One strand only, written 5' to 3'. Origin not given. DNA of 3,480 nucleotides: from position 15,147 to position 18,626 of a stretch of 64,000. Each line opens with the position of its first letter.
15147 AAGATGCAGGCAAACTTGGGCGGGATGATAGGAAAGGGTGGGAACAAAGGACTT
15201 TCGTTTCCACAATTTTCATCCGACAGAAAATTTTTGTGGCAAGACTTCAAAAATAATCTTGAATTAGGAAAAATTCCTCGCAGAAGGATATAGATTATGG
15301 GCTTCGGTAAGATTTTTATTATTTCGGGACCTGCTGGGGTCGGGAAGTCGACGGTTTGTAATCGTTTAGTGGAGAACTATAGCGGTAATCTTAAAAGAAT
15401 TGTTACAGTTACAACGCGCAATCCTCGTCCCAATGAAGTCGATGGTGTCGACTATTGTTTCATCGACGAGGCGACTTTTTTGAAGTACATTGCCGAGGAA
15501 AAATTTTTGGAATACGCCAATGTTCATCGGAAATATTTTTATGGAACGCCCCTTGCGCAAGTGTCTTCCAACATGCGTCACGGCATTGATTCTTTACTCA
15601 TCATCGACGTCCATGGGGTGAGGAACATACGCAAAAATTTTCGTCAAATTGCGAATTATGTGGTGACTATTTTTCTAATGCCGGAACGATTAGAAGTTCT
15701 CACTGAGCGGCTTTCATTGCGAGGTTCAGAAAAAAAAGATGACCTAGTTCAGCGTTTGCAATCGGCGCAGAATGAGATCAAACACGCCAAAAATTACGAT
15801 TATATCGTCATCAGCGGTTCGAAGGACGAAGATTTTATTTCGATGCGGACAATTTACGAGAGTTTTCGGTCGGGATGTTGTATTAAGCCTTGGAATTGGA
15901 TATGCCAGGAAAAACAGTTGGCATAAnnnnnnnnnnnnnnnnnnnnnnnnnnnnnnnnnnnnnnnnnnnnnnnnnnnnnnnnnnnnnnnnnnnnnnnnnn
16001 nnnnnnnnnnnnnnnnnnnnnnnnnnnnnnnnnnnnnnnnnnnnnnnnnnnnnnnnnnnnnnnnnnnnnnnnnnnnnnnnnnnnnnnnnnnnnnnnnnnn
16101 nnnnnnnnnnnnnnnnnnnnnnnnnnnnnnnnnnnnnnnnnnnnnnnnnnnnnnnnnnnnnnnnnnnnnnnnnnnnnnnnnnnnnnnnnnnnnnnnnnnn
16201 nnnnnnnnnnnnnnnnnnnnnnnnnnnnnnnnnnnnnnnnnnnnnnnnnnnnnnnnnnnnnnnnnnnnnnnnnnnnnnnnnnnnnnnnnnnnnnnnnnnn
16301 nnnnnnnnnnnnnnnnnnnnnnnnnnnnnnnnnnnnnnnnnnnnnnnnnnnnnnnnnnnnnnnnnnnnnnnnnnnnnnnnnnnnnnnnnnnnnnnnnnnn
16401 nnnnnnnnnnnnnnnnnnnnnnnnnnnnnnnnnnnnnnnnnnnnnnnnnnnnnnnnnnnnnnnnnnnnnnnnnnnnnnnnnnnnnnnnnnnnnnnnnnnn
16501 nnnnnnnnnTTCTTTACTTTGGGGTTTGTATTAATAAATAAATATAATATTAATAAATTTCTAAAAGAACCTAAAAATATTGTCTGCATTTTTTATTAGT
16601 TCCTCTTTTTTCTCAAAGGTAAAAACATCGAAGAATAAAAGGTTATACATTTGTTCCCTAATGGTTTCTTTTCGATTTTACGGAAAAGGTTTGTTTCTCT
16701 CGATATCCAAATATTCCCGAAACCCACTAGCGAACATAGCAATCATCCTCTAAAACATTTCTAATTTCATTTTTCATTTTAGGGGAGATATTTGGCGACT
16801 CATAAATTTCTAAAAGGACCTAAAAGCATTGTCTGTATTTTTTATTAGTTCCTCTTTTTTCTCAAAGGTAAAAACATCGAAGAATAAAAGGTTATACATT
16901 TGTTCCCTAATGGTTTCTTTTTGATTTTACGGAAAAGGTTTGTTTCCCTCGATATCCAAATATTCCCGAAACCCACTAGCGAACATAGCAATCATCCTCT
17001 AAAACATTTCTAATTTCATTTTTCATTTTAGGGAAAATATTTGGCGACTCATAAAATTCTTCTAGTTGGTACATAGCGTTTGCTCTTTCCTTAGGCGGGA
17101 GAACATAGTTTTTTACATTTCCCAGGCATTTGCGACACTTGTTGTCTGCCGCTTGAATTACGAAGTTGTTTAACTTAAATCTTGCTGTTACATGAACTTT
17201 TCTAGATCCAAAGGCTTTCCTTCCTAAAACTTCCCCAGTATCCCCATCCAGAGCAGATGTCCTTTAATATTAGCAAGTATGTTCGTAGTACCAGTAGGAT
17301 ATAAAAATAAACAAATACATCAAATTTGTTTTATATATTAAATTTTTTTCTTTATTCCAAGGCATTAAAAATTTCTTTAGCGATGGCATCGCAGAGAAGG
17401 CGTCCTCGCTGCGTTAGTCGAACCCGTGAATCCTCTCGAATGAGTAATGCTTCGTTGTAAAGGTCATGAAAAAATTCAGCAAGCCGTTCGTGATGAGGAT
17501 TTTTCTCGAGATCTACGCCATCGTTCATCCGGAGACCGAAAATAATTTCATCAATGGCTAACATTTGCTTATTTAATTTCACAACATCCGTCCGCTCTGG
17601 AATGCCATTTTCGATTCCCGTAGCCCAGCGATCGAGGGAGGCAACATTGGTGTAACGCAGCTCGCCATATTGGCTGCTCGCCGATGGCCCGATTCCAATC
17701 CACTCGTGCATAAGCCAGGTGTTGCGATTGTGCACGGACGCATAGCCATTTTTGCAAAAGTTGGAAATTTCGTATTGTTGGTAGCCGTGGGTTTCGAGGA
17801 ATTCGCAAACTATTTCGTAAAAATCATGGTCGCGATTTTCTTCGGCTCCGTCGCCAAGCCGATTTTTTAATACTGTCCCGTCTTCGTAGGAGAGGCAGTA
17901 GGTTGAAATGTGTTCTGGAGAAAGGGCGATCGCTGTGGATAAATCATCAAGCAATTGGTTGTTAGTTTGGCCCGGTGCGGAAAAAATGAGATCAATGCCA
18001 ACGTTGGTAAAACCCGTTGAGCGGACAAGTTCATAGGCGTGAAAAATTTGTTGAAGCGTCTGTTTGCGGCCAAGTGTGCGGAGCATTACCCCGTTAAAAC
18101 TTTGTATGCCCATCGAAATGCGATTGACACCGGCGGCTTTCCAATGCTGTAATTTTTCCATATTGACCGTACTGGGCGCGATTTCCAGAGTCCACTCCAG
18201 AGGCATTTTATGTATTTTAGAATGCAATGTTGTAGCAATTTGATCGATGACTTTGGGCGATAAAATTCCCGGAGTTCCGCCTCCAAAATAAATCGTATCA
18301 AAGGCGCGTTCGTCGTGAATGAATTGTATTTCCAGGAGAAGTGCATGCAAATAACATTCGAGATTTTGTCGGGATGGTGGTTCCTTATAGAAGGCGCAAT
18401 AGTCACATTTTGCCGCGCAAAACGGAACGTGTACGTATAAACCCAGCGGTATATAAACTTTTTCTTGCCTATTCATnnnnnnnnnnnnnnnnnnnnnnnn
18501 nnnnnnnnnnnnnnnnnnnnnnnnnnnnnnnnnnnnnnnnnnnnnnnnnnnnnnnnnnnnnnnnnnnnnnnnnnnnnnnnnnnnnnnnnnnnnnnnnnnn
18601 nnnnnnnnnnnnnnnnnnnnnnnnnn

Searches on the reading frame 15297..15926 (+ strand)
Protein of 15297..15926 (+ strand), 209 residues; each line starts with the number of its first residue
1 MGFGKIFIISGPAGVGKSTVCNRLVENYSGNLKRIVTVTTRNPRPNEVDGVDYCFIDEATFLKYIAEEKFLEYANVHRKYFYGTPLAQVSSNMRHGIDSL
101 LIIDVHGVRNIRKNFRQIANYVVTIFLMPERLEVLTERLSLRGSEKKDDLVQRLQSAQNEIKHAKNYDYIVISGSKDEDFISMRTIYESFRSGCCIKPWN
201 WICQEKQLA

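Call 10: search_protein_families(library=pfam, proteins=[window:15297-15926:+])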
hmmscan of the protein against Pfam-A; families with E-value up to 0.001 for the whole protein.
window:15297-15926:+ (209 aa): 9 families
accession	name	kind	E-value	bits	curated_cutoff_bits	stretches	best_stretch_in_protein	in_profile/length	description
PF00625.27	Guanylate_kin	-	1.3e-34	120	25.2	1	5-178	3-170/182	Guanylate kinase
PF13238.12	AAA_18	-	6.2e-07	30.4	29.4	1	8-149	2-118/128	AAA domain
PF01926.29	MMR_HSR1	-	1.1e-05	25.9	21.9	1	8-69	3-63/113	50S ribosome-binding GTPase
PF13173.12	AAA_14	-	3.2e-05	24.4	27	0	5-52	3-49/129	AAA domain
PF13401.12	AAA_22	-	4.2e-05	24.3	27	1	6-44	7-45/130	AAA domain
PF13207.12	AAA_17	-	0.00013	22.7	27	0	11-28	2-19/136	AAA domain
PF03193.22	RsgA_GTPase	-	0.00015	22.1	30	0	5-35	107-137/174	RsgA GTPase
PF13191.12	AAA_16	-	0.00032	21.7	32.6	1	5-43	25-61/167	AAA ATPase domain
PF00910.28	RNA_helicase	-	0.00074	20.4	21.5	0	8-53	2-52/105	RNA helicase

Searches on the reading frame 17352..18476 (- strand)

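Call 53: search_protein_families(library=pfam, max_evalue=0.00001, proteins=[window:17352-18476:-])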
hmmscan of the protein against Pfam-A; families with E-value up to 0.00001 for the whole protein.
window:17352-18476:- (374 aa): 2 families
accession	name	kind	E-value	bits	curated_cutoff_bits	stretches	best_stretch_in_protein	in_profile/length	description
PF04055.27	Radical_SAM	-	4.4e-19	69.7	29.5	1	14-179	1-163/166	Radical SAM superfamily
PF06969.22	HemN_C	-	3.1e-06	27.6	24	1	309-361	9-67/67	HemN C-terminal domain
